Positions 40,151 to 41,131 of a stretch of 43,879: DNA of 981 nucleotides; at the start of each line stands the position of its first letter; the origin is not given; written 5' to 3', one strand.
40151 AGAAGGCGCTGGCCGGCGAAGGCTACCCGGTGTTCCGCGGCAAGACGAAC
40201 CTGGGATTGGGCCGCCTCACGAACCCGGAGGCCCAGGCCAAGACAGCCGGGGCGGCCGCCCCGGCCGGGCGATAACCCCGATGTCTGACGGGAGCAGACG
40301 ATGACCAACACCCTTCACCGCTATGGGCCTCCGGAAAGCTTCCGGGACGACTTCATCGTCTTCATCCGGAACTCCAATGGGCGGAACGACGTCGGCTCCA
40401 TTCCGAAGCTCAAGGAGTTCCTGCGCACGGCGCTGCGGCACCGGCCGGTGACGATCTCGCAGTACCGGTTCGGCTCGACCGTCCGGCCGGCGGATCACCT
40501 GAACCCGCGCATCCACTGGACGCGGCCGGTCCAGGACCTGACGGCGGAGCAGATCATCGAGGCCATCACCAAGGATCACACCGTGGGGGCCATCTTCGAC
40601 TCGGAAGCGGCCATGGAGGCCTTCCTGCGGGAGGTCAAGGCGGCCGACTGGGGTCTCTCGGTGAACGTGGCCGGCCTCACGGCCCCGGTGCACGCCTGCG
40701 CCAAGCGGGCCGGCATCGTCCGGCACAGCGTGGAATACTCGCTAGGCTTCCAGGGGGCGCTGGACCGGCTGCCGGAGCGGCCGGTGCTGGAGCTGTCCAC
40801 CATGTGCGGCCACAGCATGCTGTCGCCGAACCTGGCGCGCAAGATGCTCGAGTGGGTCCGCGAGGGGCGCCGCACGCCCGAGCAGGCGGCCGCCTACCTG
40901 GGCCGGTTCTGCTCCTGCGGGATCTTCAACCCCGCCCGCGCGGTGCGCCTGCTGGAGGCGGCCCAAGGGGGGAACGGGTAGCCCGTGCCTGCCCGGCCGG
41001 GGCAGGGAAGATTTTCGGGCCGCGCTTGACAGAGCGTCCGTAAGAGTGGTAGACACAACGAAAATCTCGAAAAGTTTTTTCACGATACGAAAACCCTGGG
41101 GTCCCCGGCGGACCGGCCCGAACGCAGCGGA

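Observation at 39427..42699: Tandemly duplicated two-gene module of unassignable Fe-S / Cys-rich proteins (A1-B1-A2-B2), the best candidate for an undescribed system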

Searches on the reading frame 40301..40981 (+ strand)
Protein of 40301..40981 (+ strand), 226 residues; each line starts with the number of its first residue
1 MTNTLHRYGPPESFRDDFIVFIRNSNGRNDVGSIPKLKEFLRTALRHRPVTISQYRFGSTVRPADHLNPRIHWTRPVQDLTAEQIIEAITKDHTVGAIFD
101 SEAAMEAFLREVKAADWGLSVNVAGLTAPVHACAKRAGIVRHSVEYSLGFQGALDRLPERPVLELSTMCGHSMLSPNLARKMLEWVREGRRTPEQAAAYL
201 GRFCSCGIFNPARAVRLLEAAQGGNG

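Call 3: search_protein_families(library=pfam, proteins=[window:40301-40981:+], max_evalue=1)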
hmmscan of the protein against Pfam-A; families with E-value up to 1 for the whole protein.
window:40301-40981:+ (226 aa): 1 family
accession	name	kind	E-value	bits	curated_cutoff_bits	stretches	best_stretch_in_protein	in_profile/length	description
PF09012.17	FeoC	-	0.0094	16.5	21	1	163-207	15-61/69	FeoC like transcriptional regulator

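Call 5: search_protein_families(library=ncbifam, proteins=[window:40301-40981:+], max_evalue=1)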
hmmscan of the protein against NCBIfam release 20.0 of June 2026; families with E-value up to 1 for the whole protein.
window:40301-40981:+ (226 aa): 0 families

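Call 9: search_solved_structures(query=window:40301-40981:+, max_evalue=10)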
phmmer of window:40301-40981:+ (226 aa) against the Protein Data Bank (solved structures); distinct sequences matched with E-value up to 10: 3.
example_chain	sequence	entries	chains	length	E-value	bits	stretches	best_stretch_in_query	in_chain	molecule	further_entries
9j3d_J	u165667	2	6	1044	0.89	12.6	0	98-156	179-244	Efflux pump membrane transporter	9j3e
3jcs_J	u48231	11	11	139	1.2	12.2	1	121-186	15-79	ribosomal protein L14 | uL14 | Putative 60S ribosomal protein L23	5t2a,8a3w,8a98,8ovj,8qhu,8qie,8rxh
6az3_J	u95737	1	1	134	1.2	12.2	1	121-186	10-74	60S ribosomal protein L23, putative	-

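Call 11: find_homologous_proteins(query=window:40301-40981:+)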
Query window:40301-40981:+ (226 aa): 4293 proteins with E <= 0.001 among 5479 candidates; the best 120 are listed.
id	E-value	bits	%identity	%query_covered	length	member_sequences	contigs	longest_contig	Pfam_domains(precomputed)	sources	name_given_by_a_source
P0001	3.2e-142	490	96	100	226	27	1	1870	-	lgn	-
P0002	6.5e-131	453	86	100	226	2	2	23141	-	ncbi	-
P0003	3.2e-130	451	88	98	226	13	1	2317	-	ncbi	-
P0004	3.0e-129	448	86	100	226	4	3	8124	-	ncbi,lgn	-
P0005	4.9e-129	447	87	99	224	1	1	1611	-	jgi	jgi:hypothetical protein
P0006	1.4e-127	442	85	100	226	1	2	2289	-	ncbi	-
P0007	7.7e-124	430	85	98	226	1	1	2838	-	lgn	-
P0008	8.5e-124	430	84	99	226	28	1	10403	-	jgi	-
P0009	1.2e-123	429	83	100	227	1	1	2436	-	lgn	-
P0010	5.5e-123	427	81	100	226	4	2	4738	-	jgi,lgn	jgi:hypothetical protein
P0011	1.5e-122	426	82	98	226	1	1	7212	-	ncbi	-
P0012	1.8e-121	422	83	93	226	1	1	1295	-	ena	-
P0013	1.0e-120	420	81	100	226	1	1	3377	-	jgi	jgi:hypothetical protein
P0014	4.6e-119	414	80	100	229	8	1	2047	-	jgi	jgi:hypothetical protein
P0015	1.0e-118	413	80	100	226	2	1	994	-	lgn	-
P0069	5.7e-75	270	56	98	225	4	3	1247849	-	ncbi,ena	-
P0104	5.4e-74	267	55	98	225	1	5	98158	-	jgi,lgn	jgi:hypothetical protein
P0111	9.0e-74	266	53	100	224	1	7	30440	-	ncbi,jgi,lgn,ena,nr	ncbi:MAG: hypothetical protein A3G35_04495 [candidate division NC10 bacterium RIFCSPLOWO2_12_FULL_66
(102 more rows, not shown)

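Call 19: find_encoding_contigs(protein=P0069, flank=10000, max_places=3)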
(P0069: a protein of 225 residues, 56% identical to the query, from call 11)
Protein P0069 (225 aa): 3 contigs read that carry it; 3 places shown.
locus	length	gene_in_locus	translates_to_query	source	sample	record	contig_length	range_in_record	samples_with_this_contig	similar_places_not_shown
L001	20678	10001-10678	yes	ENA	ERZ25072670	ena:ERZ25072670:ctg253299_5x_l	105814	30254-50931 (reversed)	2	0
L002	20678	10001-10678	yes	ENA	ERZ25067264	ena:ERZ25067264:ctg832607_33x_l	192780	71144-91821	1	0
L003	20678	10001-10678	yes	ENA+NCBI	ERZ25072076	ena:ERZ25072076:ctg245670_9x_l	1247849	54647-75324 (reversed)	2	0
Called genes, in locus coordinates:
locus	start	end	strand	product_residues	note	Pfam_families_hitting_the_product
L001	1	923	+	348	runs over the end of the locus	PF04613:LpxD, PF25084:LbH_EIF2B (faint), PF25087:GMPPB_C, PF00132:Hexapep (weak)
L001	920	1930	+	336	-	PF00288:GHMP_kinases_N, PF08544:GHMP_kinases_C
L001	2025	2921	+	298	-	PF02517:Rce1-like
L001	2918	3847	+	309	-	-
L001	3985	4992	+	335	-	PF00044:Gp_dh_N, PF02800:Gp_dh_C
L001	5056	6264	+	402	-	PF00162:PGK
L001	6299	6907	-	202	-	-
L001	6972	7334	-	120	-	PF01592:NifU_N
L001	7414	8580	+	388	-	PF04055:Radical_SAM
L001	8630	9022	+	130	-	PF00293:NUDIX, PF14815:NUDIX_4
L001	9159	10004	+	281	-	PF00037:Fer4, PF12837:Fer4_6 (weak), PF12838:Fer4_7, PF13237:Fer4_10, PF14697:Fer4_21 (faint)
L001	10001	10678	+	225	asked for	-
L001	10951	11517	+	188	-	PF00072:Response_reg, PF00486:Trans_reg_C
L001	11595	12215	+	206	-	PF01865:PhoU_div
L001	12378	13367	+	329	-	PF01384:PHO4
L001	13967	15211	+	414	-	PF00672:HAMP, PF00989:PAS, PF08448:PAS_4, PF13188:PAS_8 (weak), PF13426:PAS_9, PF00512:HisKA, PF02518:HATPase_c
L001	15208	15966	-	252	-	PF01925:TauE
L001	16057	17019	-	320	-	PF03255:ACCA, PF01039:Carboxyl_trans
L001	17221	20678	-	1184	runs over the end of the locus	PF02811:PHP, PF07733:DNA_pol3_alpha, PF17657:DNA_pol3_finger, PF14579:HHH_6, PF01336:tRNA_anti-codon (weak)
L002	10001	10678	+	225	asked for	-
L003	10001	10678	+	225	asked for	-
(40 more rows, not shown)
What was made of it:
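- Some pairs sit among housekeeping genes (L001: NUDIX, radical SAM, PhoU; call 19).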

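Call 20: find_encoding_contigs(protein=P0104, flank=10000, max_places=3)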
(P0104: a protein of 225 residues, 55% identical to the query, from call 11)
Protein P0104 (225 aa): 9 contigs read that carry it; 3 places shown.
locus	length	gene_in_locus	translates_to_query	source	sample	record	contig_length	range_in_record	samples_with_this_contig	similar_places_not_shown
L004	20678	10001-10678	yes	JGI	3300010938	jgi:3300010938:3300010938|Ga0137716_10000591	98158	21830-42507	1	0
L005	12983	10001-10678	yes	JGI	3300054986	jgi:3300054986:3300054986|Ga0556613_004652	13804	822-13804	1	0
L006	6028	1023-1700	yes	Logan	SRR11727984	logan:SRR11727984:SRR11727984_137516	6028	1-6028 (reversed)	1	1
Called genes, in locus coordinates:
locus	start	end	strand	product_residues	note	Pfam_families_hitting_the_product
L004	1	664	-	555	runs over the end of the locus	PF00920:ILVD_EDD_N, PF24877:ILV_EDD_C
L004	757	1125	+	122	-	-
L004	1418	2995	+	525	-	PF00140:Sigma70_r1_2, PF04542:Sigma70_r2, PF04539:Sigma70_r3, PF04545:Sigma70_r4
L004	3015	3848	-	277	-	PF01261:AP_endonuc_2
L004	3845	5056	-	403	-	-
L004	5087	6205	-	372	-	PF07394:DUF1501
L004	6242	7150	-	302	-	PF01008:IF-2B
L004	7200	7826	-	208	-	-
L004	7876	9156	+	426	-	PF07690:MFS_1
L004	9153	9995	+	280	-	PF00037:Fer4 (weak), PF12837:Fer4_6 (weak), PF12838:Fer4_7 (weak), PF13187:Fer4_9 (weak), PF13237:Fer4_10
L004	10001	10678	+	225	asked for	-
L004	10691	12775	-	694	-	PF00884:Sulfatase, PF01663:Phosphodiest (weak), PF16347:SGSH_C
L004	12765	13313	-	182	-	PF00156:Pribosyltran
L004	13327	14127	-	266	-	-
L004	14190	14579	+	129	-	PF02410:RsfS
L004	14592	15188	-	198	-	PF00857:Isochorismatase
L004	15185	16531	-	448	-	PF17767:NAPRTase_N, PF01729:QRPTase_C, PF04095:NAPRTase, PF17956:NAPRTase_C (faint)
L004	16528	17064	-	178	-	PF05685:Uma2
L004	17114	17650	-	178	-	PF05685:Uma2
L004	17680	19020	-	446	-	PF14238:DUF4340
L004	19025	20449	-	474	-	PF23357:DUF7088, PF09822:ABC_transp_aux, PF23355:IFT52_GIFT, PF14258:DUF4350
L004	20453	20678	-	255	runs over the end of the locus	PF01061:ABC2_membrane, PF12679:ABC2_membrane_2, PF12730:ABC2_membrane_4, PF12698:ABC2_membrane_3, PF13346:ABC2_membrane_5 (weak)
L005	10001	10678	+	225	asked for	-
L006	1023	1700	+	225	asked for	-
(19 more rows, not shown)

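Call 23: predict_structure(alignment_id=A1)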
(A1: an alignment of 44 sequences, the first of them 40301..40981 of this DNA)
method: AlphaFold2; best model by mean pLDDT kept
length: 226 residues; sequences in the alignment: 44
mean_pLDDT: 81.3   pTM: 0.82
mean pLDDT of the five models: 81.3, 81.3, 81.1, 68.4, 67.8
residues with pLDDT >= 90: 83; 70-90: 97; 50-70: 37; < 50: 9
segments of 3 or more residues with pLDDT < 50: 147-151
pLDDT, mean of each block of 10 residues (from residue 1): 66 86 77 92 96 82 60 59 91 91 94 89 84 84 50 65 88 87 93 90 85 92 62
secondary structure, 60 per line:
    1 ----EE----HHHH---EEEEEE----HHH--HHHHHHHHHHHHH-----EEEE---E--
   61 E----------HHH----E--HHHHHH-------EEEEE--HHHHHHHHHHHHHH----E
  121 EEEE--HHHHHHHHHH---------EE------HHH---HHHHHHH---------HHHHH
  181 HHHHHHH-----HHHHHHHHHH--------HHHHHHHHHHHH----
elements in order: H11-14 E18-23 H33-45 E51-54 H82-87 E95-99 H102-115 E120-124 H127-136 H160-166 H176-187 H193-202 H211-222

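Call 27: fold_search(model_id=the predicted structure, library=pdb)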
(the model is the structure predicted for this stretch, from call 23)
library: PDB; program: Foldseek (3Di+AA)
matches with E <= 10: 704; with E <= 0.001: 0
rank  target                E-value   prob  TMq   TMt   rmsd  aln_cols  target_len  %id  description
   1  6fxd_A                1.6e-02  0.99  0.34  0.53   7.9       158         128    6  Crystal structure of MupZ from Pseudomonas fluorescens (released 2019-03-06)
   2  6fxd_B                2.1e-02  0.98  0.32  0.53   7.9       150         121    5  Crystal structure of MupZ from Pseudomonas fluorescens (released 2019-03-06)
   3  9qud                  8.4e-02  0.80  0.25  0.32  11.2       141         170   13  Cu(II)-bound de novo protein scaffold TFD-EH (released 2025-11-19)
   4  9quo                  8.4e-02  0.80  0.25  0.32  11.2       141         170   13  Co(II)-bound de novo protein scaffold TFD-EH T87E (released 2025-11-19)
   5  9quc                  9.4e-02  0.75  0.24  0.30  11.3       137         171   13  Metal-free de novo protein scaffold TFD-EH (released 2025-11-19)
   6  4and_B                1.0e-01  0.63  0.20  0.32  11.0        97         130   14  CRYSTAL FORM II OF THE D93N MUTANT OF NUCLEOSIDE DIPHOSPHATE KINASE FROM MYCOBACTERIUM TUBERCULOSIS (released 2013-03-13)
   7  6yw5_FF               1.2e-01  0.51  0.22  0.36  13.2       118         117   14  The structure of the small subunit of the mitoribosome from Neurospora crassa (released 2020-11-11)
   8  6zv9_A                1.3e-01  0.72  0.25  0.32  11.1       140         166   14  Terbium(III)-bound de novo TIM barrel-ferredoxin fold fusion dimer with 4-glutamate binding site and tryptophan antenn (released 2020-11-25)
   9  6wxo_B                1.3e-01  0.63  0.24  0.29  11.2       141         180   13  De novo TIM barrel-ferredoxin fold fusion homodimer with 2-histidine 2-glutamate centre TFD-HE (released 2020-11-25)
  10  1ybt_B                1.3e-01  0.35  0.21  0.26   8.7       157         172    9  MYCOBACTERIUM TUBERCULOSIS ADENYLYL CYCLASE, RV1900C CHD (released 2005-02-15)
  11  6wxp_C                1.5e-01  0.51  0.23  0.31  11.9       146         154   14  De novo TIM barrel-ferredoxin fold fusion homodimer with 4-glutamate centre TFD-EE (released 2020-11-25)
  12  9qul                  1.6e-01  0.63  0.25  0.32  11.4       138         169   13  Zn(II)-bound de novo protein scaffold TFD-EH T87E (released 2025-11-19)
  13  4ane_F                1.8e-01  0.51  0.19  0.31  10.5        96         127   14  R80N MUTANT OF NUCLEOSIDE DIPHOSPHATE KINASE FROM MYCOBACTERIUM TUBERCULOSIS (released 2013-03-13)
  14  9qup_B                1.9e-01  0.44  0.24  0.30  11.3       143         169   16  Tb(III)-bound de novo protein scaffold TFD-EE MPNN (released 2025-11-19)
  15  1ris                  2.1e-01  0.51  0.23  0.44  11.7       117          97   11  CRYSTAL STRUCTURE OF THE RIBOSOMAL PROTEIN S6 FROM THERMUS THERMOPHILUS (released 1994-09-30)
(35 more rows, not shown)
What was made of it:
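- On Any curated family for B (Pfam-A, NCBIfam, PADLOC, PDB): Foldseek PDB best E-value is 1.6e-2 (call 27).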

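Call 28: find_encoding_contigs(protein=window:40301-40981:+, flank=10000, max_places=4)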
Protein window:40301-40981:+ (226 aa): no gene with exactly this product is on record in the collection.

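Call 29: find_encoding_contigs(protein=P0002, flank=10000, max_places=3)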
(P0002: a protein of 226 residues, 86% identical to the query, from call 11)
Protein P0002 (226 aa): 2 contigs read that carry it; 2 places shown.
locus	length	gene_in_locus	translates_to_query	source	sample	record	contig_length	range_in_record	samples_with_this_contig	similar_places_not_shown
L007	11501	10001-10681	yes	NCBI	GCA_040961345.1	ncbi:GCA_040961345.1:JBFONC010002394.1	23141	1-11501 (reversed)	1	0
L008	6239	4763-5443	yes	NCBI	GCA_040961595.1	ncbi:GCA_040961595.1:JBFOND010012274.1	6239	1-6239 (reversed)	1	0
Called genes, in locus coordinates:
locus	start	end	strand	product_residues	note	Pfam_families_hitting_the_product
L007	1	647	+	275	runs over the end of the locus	PF02578:Cu-oxidase_4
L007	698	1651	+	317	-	PF00174:Oxidored_molyb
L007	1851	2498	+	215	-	PF01794:Ferric_reduct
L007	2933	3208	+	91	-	-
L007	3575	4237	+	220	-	-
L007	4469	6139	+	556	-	PF00920:ILVD_EDD_N, PF24877:ILV_EDD_C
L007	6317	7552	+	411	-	PF07690:MFS_1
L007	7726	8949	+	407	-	PF00639:Rotamase (weak), PF13428:TPR_14 (faint), PF13432:TPR_16, PF14559:TPR_19, PF13414:TPR_11, PF13432:TPR_16 (weak), PF13414:TPR_11 (weak), PF14559:TPR_19 (weak), +12 more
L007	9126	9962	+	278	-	PF00037:Fer4 (weak), PF12837:Fer4_6 (weak), PF12838:Fer4_7, PF13237:Fer4_10, PF14697:Fer4_21 (weak)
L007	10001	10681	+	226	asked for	-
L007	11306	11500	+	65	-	?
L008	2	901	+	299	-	?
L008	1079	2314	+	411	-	PF07690:MFS_1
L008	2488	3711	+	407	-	PF00639:Rotamase (weak), PF13428:TPR_14 (faint), PF13432:TPR_16, PF14559:TPR_19, PF13414:TPR_11, PF13432:TPR_16 (weak), PF13414:TPR_11 (weak), PF14559:TPR_19 (weak), +12 more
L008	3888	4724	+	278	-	PF00037:Fer4 (weak), PF12837:Fer4_6 (weak), PF12838:Fer4_7, PF13237:Fer4_10, PF14697:Fer4_21 (weak)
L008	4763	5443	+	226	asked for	-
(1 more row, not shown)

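Call 30: find_encoding_contigs(protein=P0111, flank=10000, max_places=6)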
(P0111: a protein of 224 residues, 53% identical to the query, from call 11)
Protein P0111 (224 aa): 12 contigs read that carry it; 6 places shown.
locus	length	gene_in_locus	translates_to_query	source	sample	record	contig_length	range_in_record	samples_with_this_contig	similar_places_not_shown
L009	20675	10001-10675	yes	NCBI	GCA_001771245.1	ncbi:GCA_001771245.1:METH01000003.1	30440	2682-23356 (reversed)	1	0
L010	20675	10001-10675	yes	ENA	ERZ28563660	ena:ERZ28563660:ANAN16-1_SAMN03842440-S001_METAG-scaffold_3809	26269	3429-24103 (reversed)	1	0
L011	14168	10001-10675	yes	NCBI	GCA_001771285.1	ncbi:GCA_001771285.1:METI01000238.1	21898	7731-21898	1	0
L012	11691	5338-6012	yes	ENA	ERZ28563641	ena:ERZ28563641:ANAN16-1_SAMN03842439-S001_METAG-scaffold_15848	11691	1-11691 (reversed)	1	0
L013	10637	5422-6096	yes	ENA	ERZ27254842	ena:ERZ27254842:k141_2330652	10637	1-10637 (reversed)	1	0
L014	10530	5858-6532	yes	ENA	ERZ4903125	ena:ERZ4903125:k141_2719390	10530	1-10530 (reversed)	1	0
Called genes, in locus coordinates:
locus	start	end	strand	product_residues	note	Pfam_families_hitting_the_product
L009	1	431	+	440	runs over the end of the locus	PF00639:Rotamase (weak), PF13414:TPR_11 (weak), PF13432:TPR_16, PF14559:TPR_19, PF07719:TPR_2 (weak), PF13424:TPR_12 (weak), PF13432:TPR_16, PF13414:TPR_11, +17 more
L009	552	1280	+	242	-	PF00392:GntR, PF07729:FCD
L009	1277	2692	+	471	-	PF03972:MmgE_PrpD_N, PF19305:MmgE_PrpD_C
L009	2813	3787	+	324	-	PF03401:TctC, PF12974:Phosphonate-bd (faint)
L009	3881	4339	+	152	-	PF07331:TctB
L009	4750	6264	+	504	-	PF01970:TctA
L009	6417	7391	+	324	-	PF26233:NicX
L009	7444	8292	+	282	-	PF00037:Fer4 (weak), PF12837:Fer4_6 (weak), PF12838:Fer4_7, PF13237:Fer4_10, PF14697:Fer4_21 (weak)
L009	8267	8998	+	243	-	-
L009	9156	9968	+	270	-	PF00037:Fer4 (weak), PF12837:Fer4_6 (faint), PF12838:Fer4_7 (weak), PF13237:Fer4_10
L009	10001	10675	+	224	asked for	-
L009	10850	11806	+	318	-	PF03480:DctP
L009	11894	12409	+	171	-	PF04290:DctQ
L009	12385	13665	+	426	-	PF03606:DcuC (faint), PF06808:DctM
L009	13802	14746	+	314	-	PF24741:AlkZ-rel, PF06224:AlkZ-like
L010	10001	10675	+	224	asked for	-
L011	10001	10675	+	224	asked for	-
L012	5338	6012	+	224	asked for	-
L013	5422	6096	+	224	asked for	-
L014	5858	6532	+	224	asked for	-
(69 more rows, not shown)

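Call 32: find_related_loci(query=A1, collection=genome_contigs, flank=10000)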
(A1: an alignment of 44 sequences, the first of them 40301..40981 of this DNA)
Query A1 (226 aa) in genome_contigs; peptide patterns used: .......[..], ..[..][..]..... (x = any residue, [..] = any of these).
599 stretches matched a pattern (row limit reached: there are more); 570 encode a relative of the query (tblastn E <= 1e-3); the best 80 are kept; 80 distinct loci.
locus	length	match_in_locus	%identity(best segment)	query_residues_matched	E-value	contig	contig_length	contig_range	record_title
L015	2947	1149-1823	97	1-225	2e-156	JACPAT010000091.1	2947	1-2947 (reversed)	MAG: Candidatus Methylomirabilota bacterium isolate NC_groundwater_238_Ag_S-0.2um_67_12 S5_GD2017_2_S2_scaffold_28949, w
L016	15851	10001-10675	95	1-225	5e-145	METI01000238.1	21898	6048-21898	MAG: candidate division NC10 bacterium RIFCSPLOWO2_12_FULL_66_18 rifcsplowo2_12_scaffold_8714, whole genome shotgun sequ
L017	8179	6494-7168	58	1-225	1e-84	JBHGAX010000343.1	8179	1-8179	MAG: Candidatus Methylomirabilales bacterium isolate SBS.BIN.71 SBSBIN71_contig_343, whole genome shotgun sequence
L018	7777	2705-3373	57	1-224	3e-83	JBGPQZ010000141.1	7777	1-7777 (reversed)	MAG: Candidatus Methylomirabilia bacterium isolate OBJ1_062018_150_20 k141_2677384_length_7777_cov_10.0000, whole genome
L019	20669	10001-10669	56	1-224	1e-81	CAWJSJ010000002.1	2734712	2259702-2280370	MAG: uncultured candidate division NC10 bacterium isolate MFD00905.bin.2.59 genome assembly, contig: contig_3661, whole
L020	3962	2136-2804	55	1-224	6e-80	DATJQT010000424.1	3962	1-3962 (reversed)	MAG TPA_asm: Candidatus Baltobacteraceae bacterium isolate SMAG_U14948 k141_4898265, whole genome shotgun sequence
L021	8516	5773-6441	56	1-224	4e-80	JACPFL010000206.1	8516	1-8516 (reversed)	MAG: Deltaproteobacteria bacterium isolate NC_groundwater_360_Ag_B-0.1um_69_10 GD18-4_B1_scaffold_1041036, whole genome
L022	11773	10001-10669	55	1-224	2e-79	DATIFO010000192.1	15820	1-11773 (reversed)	MAG TPA_asm: Candidatus Methylomirabilis sp. isolate SMAG_U16397 k141_693009, whole genome shotgun sequence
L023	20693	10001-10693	55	1-226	2e-79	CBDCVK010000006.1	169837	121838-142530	MAG: Terriglobia bacterium isolate fbd17eb3-4d9a-4a8b-b5d4-e7992758775e genome assembly, contig: contig_6, whole genome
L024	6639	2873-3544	54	1-225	7e-79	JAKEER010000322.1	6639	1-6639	MAG: Acidobacteria bacterium isolate PMV_1.51 PMV_1.51.k101_413031, whole genome shotgun sequence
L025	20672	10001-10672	53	1-225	7e-79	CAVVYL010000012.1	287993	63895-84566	MAG: uncultured Acidimicrobiia bacterium isolate MFD00962.bin.1.329 genome assembly, contig: contig_123, whole genome sh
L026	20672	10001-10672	53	1-225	7e-79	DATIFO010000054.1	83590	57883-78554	MAG TPA_asm: Candidatus Methylomirabilis sp. isolate SMAG_U16397 k141_1178656, whole genome shotgun sequence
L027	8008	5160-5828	54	1-224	6e-79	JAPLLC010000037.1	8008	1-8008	MAG: Candidatus Methylomirabilota bacterium isolate LacPavin_0419_WC70L_MAG_65_10 LacPavin_0419_WC70L_scaffold_399380, w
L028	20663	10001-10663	54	1-222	5e-78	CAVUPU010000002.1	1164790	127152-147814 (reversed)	MAG: uncultured Acidobacteriota bacterium isolate MFD06229.bin.2.137 genome assembly, contig: contig_12578, whole genome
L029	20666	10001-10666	52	1-223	8e-78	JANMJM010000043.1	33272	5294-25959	MAG: Vicinamibacteria bacterium isolate OTE_64_metabat_411 OTE_64_k141_1656338, whole genome shotgun sequence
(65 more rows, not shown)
